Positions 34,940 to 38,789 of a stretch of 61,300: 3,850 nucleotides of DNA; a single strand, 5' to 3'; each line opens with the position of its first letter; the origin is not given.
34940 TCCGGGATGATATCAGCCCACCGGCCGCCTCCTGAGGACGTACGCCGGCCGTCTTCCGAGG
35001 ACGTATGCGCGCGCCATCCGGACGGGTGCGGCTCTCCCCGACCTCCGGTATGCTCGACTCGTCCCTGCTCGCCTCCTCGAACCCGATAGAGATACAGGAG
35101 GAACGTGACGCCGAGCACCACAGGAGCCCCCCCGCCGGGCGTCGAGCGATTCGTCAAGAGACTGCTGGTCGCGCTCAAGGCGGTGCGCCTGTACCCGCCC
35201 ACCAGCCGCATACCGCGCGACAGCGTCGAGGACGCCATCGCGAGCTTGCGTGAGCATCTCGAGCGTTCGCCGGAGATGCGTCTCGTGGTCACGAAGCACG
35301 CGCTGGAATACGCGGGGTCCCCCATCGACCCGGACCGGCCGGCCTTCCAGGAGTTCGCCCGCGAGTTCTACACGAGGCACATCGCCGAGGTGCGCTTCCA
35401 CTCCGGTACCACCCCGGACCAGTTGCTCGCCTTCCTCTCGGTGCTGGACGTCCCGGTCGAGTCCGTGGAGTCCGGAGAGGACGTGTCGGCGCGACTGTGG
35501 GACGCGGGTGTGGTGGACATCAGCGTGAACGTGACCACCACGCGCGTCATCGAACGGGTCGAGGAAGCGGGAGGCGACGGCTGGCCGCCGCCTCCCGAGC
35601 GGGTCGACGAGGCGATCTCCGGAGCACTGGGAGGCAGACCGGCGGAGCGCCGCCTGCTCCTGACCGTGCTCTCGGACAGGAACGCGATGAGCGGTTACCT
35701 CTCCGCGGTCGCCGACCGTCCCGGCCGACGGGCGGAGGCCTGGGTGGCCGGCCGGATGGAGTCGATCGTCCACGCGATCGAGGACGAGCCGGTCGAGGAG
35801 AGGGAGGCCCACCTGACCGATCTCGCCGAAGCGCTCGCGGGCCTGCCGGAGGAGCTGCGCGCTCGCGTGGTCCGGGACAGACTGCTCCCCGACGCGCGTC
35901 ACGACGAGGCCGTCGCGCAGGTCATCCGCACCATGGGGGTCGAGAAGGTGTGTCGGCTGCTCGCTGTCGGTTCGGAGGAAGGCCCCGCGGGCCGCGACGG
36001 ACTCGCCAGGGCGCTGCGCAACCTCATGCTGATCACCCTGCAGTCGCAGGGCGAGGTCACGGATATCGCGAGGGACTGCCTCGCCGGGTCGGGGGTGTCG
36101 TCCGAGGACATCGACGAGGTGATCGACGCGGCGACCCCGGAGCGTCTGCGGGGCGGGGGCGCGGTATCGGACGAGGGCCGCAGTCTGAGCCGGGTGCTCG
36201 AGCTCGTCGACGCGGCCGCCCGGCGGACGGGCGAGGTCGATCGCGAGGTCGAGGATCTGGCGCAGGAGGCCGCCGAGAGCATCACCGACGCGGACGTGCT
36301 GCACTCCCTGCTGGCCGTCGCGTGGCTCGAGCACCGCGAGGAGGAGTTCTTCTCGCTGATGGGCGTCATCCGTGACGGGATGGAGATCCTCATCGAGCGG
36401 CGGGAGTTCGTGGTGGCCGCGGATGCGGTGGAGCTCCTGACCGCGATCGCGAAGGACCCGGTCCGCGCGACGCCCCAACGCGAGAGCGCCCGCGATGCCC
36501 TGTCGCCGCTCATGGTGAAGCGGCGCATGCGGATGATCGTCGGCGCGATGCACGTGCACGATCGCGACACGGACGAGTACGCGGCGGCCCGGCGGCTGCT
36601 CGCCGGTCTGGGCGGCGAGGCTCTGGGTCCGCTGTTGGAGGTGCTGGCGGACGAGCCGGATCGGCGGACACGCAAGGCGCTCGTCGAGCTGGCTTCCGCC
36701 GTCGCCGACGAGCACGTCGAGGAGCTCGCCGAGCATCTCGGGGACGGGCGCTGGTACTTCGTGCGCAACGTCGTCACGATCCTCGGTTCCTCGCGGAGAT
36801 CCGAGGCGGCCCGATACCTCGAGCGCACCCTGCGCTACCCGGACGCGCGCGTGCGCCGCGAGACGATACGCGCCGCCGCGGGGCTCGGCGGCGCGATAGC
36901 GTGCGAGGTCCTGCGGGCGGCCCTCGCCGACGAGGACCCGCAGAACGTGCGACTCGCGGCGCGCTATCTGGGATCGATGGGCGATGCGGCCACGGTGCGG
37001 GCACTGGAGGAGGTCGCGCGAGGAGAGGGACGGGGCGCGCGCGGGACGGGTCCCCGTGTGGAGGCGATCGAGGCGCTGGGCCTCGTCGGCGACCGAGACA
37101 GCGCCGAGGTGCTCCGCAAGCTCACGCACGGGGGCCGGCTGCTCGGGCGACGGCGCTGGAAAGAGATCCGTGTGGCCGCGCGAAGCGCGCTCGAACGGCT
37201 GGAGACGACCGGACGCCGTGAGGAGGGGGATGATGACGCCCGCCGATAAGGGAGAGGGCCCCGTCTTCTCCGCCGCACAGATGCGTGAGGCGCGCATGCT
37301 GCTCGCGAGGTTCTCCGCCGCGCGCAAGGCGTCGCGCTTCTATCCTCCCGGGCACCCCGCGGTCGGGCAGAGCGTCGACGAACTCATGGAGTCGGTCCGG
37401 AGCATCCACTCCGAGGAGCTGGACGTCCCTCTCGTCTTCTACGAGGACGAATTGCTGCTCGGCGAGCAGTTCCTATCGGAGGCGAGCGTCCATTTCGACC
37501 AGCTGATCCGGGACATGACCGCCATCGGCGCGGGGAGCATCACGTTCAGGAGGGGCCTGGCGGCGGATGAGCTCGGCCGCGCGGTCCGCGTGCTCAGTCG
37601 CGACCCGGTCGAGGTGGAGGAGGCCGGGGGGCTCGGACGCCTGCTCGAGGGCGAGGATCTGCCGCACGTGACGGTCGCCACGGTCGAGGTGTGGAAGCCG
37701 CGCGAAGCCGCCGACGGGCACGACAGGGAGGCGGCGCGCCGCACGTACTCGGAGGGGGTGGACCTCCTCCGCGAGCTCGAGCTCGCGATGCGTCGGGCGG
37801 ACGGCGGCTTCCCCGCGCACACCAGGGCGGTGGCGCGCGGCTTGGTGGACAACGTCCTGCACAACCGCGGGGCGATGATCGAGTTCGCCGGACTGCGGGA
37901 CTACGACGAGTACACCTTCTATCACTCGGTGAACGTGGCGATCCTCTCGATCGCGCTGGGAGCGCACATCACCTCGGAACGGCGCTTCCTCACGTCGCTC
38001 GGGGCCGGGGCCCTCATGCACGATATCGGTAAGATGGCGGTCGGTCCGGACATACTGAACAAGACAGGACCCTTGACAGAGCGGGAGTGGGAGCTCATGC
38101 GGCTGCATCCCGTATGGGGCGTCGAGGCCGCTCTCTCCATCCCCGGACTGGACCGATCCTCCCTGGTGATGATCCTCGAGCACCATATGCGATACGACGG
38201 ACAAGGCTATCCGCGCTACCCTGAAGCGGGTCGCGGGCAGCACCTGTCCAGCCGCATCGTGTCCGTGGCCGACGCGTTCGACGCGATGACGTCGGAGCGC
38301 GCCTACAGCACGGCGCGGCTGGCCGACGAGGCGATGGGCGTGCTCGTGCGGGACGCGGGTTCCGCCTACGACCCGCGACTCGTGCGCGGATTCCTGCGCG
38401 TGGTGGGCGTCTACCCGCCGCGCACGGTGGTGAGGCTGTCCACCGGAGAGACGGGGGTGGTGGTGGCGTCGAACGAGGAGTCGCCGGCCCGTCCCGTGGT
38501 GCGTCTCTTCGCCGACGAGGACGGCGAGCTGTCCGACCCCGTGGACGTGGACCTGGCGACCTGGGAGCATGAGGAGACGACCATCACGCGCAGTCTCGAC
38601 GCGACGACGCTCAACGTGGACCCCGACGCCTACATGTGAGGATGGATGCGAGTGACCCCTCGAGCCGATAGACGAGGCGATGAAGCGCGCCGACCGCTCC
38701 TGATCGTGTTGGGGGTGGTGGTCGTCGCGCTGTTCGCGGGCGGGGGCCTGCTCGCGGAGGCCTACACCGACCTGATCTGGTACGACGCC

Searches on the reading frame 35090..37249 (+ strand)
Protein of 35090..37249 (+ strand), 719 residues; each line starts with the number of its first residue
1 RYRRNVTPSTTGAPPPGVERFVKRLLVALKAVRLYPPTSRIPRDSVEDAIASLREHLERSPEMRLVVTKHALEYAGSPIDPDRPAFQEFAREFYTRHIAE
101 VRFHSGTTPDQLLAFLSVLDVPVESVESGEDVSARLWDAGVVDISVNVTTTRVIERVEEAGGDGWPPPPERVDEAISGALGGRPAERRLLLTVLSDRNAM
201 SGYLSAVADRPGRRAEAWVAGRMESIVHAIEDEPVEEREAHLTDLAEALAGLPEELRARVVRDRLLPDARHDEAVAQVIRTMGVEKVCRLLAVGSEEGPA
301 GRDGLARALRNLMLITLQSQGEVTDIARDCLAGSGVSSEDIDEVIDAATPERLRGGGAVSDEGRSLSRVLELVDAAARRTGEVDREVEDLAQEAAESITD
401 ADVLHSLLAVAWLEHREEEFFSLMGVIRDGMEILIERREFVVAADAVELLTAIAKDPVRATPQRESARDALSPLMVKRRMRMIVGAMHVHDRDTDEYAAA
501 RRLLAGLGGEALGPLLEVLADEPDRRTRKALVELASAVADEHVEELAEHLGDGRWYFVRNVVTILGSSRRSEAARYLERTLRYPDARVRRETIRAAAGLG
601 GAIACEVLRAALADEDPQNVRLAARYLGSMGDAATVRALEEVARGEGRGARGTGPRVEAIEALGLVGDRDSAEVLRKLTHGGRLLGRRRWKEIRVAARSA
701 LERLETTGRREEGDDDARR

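Call 81: search_protein_families(library=pfam, proteins=[window:35090-37249:+], max_evalue=0.001)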
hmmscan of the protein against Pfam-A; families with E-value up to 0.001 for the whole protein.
window:35090-37249:+ (719 aa): 1 family
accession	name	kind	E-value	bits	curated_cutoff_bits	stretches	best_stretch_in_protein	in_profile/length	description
PF13646.12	HEAT_2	-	4.6e-21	75.3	27.7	3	544-625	2-84/88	HEAT repeats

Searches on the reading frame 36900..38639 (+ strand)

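Call 26: search_protein_families(library=pfam, proteins=[window:36900-38639:+], max_evalue=0.001)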
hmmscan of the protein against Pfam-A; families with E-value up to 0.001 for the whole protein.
window:36900-38639:+ (579 aa): 2 families
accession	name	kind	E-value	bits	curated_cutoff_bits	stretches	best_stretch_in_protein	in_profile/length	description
PF13487.12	HD_5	-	1.4e-19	71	27.2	1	337-494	12-170/170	HD domain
PF01966.28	HD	-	2.5e-16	60.5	22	1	339-463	1-116/116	HD domain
